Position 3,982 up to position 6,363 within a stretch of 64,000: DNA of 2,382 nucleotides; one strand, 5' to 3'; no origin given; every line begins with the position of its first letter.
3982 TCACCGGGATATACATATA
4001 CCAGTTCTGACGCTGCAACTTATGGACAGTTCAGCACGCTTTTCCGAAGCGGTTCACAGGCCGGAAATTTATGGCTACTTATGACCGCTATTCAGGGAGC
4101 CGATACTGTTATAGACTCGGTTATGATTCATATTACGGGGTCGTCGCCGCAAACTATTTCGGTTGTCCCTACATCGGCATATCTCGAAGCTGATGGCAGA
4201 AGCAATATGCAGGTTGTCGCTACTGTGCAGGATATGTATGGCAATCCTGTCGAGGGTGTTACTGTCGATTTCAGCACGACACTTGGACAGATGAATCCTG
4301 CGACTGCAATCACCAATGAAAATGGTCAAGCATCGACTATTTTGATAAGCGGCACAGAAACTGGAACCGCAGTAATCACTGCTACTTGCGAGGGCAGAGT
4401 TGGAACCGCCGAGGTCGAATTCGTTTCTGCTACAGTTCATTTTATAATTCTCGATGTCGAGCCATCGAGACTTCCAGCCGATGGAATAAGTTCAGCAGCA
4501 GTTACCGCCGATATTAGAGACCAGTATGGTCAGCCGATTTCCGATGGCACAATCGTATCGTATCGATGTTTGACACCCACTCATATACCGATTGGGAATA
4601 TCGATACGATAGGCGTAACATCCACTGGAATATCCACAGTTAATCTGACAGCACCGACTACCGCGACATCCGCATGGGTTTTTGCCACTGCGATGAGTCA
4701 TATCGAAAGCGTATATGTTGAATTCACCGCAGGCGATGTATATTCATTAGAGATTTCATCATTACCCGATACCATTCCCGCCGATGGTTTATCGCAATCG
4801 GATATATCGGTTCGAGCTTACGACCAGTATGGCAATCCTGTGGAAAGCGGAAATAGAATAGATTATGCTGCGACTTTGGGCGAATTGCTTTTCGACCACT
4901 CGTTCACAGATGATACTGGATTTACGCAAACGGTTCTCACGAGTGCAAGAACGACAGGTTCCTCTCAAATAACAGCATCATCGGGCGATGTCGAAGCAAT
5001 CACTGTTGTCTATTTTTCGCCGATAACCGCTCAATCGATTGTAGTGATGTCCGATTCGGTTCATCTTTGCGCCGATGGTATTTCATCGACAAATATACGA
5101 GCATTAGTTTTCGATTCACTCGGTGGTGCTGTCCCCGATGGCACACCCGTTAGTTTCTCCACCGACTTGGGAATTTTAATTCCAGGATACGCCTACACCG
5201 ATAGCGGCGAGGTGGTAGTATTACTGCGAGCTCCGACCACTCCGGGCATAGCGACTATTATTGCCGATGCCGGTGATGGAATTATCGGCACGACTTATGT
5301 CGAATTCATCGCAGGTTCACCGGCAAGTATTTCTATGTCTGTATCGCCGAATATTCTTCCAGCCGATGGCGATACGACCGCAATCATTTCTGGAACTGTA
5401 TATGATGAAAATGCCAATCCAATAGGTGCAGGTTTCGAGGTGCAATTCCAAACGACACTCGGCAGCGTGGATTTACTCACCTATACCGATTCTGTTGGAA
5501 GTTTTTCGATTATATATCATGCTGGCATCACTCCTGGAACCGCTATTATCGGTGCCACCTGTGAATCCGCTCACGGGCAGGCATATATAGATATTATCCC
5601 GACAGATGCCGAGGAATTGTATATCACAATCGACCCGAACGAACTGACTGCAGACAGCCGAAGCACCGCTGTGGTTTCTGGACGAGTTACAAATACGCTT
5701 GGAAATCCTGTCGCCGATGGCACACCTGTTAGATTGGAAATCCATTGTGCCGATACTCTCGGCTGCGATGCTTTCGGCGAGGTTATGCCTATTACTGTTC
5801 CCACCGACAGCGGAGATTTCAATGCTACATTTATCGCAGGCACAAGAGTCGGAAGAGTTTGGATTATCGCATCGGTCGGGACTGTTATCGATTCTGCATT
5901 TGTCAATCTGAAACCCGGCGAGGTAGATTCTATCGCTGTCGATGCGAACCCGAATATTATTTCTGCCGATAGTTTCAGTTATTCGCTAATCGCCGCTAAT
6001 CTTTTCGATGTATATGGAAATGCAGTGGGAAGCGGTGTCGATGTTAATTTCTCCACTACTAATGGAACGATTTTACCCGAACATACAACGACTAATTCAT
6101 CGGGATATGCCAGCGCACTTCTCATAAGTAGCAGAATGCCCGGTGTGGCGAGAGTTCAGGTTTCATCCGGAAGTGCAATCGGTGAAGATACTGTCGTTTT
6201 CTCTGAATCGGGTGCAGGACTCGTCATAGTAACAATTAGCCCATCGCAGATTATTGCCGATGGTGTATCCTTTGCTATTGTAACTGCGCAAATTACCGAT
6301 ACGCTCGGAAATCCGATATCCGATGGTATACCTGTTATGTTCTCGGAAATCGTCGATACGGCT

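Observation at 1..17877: Giant Ig-like-domain protein of more than 5,900 aa with a 2.4-kb internal duplication and a thrice-repeated Cys-rich 'TESL' module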

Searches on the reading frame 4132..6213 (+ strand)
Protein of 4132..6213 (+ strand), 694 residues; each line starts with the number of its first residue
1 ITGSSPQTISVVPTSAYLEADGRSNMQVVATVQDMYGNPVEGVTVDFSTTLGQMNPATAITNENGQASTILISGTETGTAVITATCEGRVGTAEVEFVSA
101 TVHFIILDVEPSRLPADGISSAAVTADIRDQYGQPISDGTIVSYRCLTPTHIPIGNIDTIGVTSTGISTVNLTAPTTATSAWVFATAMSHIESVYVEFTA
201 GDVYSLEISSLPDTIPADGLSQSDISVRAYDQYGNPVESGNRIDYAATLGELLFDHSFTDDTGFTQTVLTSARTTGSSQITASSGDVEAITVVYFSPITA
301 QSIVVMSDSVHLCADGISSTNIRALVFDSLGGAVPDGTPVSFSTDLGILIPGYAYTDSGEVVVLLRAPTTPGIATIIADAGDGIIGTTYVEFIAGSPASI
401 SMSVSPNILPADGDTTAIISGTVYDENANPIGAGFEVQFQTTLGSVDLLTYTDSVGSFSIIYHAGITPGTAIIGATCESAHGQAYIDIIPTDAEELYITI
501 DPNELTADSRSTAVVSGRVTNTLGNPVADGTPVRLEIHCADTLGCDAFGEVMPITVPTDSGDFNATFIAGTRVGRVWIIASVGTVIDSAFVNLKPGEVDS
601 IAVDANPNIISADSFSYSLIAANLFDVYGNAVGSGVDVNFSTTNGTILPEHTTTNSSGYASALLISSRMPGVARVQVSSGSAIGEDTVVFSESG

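Call 82: search_solved_structures(query=window:4132-6213:+, max_evalue=0.00001)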
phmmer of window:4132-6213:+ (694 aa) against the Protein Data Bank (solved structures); distinct sequences matched with E-value up to 0.00001: 1.
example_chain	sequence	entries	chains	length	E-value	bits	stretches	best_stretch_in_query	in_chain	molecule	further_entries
1cwv_A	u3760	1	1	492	1.6e-09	40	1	15-243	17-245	INVASIN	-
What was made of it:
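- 4156..16083 (+): Array of 40 canonical Big_1 domains (aa 1386-5361), with alternating two-domain and eight-domain periodicity. Nearest solved relative is Yersinia invasin 1CWV, E 1.6e-9 (call 82).
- Closest known: Intimin/invasin inverse autotransporters. Same: The canonical domains match Yersinia invasin 1CWV by sequence (call 82).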
